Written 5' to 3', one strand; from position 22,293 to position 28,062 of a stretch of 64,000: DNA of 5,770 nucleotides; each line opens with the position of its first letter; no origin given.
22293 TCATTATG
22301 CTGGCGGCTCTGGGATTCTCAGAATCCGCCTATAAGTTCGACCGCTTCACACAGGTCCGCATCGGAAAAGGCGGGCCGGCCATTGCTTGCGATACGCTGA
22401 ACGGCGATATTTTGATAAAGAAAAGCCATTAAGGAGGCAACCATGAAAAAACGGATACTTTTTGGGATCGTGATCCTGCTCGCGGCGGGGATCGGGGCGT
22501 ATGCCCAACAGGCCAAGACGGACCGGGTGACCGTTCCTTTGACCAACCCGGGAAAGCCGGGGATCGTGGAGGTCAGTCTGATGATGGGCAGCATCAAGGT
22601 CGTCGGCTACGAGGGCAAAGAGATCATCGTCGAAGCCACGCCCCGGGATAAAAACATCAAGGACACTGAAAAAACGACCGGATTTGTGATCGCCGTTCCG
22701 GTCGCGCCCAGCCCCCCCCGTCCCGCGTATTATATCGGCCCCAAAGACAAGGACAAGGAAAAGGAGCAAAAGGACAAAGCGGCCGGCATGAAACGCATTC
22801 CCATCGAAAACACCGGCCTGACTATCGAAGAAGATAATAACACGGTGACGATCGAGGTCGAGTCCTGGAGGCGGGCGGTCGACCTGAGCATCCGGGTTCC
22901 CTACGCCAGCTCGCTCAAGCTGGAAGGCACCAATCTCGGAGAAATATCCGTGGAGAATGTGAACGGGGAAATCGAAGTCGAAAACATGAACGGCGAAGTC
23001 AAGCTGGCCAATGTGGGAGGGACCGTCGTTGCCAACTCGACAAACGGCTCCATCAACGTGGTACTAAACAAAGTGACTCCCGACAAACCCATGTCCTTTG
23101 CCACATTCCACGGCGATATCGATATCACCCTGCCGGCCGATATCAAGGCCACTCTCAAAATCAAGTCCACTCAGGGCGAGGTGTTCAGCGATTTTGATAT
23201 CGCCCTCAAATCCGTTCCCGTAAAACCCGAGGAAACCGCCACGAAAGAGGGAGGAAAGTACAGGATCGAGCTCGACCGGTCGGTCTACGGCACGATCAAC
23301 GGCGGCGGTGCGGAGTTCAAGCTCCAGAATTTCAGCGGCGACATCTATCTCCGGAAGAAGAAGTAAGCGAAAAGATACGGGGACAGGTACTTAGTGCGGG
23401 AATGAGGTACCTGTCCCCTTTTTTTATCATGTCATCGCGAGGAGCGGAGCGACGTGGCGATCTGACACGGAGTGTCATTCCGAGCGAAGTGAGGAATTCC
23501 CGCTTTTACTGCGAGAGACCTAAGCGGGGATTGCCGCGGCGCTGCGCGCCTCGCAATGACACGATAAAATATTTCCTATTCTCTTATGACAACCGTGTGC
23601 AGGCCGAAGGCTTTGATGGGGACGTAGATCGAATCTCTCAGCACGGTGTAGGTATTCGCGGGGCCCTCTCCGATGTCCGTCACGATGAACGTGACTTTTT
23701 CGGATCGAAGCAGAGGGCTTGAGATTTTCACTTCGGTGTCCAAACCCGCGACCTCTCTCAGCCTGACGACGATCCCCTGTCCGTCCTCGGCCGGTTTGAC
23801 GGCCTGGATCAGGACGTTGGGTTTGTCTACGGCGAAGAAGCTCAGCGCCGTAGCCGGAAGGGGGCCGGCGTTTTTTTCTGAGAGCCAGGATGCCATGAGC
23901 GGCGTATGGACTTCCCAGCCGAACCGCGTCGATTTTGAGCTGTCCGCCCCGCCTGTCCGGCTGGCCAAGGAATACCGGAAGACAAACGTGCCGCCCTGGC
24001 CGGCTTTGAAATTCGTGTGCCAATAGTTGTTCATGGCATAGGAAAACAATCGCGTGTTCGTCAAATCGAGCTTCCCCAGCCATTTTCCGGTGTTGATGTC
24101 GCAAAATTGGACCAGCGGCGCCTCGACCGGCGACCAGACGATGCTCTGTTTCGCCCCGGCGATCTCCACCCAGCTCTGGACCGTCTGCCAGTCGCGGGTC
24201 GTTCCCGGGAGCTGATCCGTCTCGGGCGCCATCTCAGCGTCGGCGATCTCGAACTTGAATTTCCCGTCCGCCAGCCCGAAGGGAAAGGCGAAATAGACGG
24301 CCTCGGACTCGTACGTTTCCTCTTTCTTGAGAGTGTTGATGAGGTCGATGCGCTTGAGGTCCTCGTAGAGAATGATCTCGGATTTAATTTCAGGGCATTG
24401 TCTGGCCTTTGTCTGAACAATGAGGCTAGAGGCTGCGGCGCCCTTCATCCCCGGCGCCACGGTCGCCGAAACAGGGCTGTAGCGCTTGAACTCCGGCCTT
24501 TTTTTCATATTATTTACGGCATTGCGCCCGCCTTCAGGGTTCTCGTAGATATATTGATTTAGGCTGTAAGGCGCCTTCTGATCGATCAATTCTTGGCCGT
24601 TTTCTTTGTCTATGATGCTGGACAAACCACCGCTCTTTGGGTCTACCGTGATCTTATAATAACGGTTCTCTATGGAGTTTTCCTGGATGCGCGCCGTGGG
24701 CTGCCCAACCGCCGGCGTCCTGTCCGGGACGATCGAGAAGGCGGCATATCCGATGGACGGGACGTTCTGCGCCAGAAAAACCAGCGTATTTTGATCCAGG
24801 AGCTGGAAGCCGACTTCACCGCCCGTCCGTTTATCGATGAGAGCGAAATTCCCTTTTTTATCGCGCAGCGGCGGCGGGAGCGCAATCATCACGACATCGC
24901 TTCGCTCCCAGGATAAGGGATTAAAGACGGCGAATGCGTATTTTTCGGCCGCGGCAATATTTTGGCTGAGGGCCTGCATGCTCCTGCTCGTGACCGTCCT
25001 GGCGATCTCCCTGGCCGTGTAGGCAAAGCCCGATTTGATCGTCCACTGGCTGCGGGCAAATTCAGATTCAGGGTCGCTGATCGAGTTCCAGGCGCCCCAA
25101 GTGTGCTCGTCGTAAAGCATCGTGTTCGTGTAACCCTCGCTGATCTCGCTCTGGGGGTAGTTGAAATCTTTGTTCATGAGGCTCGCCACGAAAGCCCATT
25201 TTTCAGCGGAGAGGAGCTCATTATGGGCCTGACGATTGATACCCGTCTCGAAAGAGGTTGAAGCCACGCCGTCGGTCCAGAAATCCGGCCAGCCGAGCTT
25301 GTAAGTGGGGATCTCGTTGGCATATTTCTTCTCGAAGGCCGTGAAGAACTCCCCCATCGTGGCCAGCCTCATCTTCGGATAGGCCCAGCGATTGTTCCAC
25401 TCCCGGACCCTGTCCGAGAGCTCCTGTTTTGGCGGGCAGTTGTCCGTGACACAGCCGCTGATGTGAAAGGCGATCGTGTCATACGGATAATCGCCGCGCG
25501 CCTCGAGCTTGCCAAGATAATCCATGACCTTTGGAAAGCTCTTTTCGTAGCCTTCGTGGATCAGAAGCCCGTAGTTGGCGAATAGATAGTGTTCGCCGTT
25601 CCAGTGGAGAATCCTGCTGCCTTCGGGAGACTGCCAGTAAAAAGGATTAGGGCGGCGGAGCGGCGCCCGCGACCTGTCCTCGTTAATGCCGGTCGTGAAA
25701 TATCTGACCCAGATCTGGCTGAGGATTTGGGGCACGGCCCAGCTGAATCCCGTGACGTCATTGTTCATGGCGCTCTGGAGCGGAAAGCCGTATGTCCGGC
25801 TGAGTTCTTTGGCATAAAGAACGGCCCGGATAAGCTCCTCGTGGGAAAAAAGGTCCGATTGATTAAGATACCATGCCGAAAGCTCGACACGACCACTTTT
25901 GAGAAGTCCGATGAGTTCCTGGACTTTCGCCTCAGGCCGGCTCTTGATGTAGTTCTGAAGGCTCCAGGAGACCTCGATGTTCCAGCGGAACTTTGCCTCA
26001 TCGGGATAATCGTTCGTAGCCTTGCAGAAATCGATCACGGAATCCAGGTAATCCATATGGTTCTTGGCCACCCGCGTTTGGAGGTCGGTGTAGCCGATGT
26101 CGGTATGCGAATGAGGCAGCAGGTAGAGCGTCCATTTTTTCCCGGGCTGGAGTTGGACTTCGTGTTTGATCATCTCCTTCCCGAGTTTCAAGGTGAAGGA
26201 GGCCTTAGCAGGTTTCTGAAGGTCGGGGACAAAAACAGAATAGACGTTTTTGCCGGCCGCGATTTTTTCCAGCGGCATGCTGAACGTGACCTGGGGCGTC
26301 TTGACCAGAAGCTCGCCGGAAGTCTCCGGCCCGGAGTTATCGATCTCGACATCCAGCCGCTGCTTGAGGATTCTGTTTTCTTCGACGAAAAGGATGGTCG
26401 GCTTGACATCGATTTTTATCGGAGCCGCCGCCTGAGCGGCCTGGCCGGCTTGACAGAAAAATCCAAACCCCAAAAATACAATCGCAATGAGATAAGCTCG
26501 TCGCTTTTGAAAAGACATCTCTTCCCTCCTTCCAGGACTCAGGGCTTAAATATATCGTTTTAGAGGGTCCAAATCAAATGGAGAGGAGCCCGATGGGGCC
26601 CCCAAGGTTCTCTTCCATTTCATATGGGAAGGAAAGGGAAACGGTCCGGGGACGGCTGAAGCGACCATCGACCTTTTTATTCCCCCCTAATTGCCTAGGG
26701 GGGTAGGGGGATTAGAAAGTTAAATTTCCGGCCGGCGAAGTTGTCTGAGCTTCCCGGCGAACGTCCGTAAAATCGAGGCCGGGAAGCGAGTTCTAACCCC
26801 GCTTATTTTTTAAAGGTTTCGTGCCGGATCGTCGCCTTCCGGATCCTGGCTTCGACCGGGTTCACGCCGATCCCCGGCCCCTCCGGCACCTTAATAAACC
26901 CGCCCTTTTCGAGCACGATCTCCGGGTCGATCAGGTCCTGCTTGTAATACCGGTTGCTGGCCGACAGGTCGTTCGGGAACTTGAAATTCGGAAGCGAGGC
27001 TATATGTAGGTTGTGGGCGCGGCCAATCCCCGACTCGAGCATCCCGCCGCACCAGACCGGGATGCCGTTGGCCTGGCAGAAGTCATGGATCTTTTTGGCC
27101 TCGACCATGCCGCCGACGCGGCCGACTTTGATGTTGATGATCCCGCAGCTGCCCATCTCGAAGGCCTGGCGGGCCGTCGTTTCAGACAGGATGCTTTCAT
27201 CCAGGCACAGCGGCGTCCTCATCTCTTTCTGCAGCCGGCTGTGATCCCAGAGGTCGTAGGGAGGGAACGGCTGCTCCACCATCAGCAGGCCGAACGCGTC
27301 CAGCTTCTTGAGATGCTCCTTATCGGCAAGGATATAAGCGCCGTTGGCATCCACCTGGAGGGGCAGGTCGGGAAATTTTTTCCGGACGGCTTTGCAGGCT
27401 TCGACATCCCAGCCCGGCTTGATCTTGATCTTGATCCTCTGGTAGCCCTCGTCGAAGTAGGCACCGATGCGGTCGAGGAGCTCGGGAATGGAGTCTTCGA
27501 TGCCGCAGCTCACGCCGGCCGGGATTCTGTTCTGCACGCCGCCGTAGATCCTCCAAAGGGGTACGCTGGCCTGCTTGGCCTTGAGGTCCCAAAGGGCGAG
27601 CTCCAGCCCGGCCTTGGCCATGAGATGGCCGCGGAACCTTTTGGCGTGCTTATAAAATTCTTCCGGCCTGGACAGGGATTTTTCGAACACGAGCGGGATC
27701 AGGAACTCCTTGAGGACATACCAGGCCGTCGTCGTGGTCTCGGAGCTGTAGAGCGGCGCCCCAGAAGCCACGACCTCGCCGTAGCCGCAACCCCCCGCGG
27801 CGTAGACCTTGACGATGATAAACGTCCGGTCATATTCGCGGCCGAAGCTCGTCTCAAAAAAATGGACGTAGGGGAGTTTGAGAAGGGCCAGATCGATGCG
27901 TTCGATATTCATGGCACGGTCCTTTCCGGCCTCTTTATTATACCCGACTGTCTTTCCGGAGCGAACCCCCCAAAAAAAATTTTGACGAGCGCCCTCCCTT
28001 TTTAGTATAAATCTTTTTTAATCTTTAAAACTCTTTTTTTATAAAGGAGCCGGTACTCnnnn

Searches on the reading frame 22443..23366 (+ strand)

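Call 51: search_protein_families(library=pfam, proteins=[window:22443-23366:+], max_evalue=0.001)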
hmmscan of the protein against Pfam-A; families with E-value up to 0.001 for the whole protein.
window:22443-23366:+ (307 aa): 3 families
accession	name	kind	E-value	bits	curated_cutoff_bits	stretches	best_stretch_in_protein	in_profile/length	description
PF13349.12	DUF4097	-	2.4e-11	43.9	22.9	1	155-301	117-244/247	Toastrack DUF4097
PF24016.2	DUF7330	-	0.00011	22.2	27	0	171-249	42-130/187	Domain of unknown function (DUF7330)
PF13944.12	Calycin_like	-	0.0002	22.1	30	0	128-194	18-81/124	Calycin-like beta-barrel domain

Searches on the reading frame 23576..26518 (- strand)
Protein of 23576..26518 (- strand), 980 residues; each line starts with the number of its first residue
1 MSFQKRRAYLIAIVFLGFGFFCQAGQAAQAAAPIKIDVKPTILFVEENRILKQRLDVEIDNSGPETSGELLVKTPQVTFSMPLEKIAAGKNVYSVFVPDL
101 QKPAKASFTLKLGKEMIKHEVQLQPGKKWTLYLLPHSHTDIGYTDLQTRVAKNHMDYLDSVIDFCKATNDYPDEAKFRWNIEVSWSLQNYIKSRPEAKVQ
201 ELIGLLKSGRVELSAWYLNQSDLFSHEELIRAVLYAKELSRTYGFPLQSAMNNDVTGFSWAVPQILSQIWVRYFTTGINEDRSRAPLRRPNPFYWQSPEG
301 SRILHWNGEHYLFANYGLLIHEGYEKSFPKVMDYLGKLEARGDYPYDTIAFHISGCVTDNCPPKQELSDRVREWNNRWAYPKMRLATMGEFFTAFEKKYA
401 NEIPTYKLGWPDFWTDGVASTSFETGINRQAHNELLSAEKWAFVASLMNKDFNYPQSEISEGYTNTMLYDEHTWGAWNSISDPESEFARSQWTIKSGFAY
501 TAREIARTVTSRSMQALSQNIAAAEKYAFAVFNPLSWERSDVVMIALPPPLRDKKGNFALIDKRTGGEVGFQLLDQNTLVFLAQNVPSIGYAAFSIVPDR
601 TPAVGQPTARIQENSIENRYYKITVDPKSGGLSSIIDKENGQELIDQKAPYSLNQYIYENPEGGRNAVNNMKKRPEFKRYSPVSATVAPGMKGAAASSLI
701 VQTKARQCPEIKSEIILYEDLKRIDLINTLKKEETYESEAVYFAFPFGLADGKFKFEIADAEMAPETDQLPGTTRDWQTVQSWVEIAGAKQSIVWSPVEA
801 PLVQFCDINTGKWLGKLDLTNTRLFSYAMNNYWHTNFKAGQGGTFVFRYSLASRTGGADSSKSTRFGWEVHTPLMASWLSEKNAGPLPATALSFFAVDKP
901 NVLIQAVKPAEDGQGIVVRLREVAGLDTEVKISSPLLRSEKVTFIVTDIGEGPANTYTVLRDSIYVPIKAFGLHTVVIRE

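Call 51: search_protein_families(library=pfam, proteins=[window:23576-26518:-], max_evalue=0.001)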
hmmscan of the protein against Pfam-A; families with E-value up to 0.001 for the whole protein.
window:23576-26518:- (980 aa): 4 families
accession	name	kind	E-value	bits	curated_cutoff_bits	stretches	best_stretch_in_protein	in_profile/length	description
PF01074.27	Glyco_hydro_38N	-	1e-27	97.7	25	1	131-407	2-270/270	Glycosyl hydrolases family 38 N-terminal domain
PF07748.19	Glyco_hydro_38C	-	2.5e-11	44.6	25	1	616-787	1-168/206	Glycosyl hydrolases family 38 C-terminal domain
PF17677.7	Glyco_hydro38C2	-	1.3e-05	25.7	22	1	901-971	1-67/72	Glycosyl hydrolases family 38 C-terminal beta sandwich domain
PF09261.16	Alpha-mann_mid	-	1.9e-05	25.1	31.1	1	413-480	2-67/96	Alpha mannosidase middle domain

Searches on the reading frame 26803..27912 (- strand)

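Call 51: search_protein_families(library=pfam, proteins=[window:26803-27912:-], max_evalue=0.001)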
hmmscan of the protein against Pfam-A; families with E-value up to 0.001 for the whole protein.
window:26803-27912:- (369 aa): 2 families
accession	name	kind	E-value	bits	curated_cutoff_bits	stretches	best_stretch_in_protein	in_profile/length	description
PF13378.12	MR_MLE_C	-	4.4e-48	164.3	29.4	1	147-354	4-217/219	Enolase C-terminal domain-like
PF02746.21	MR_MLE_N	-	5.6e-12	46.3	22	1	19-123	16-116/117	Mandelate racemase / muconate lactonizing enzyme, N-terminal domain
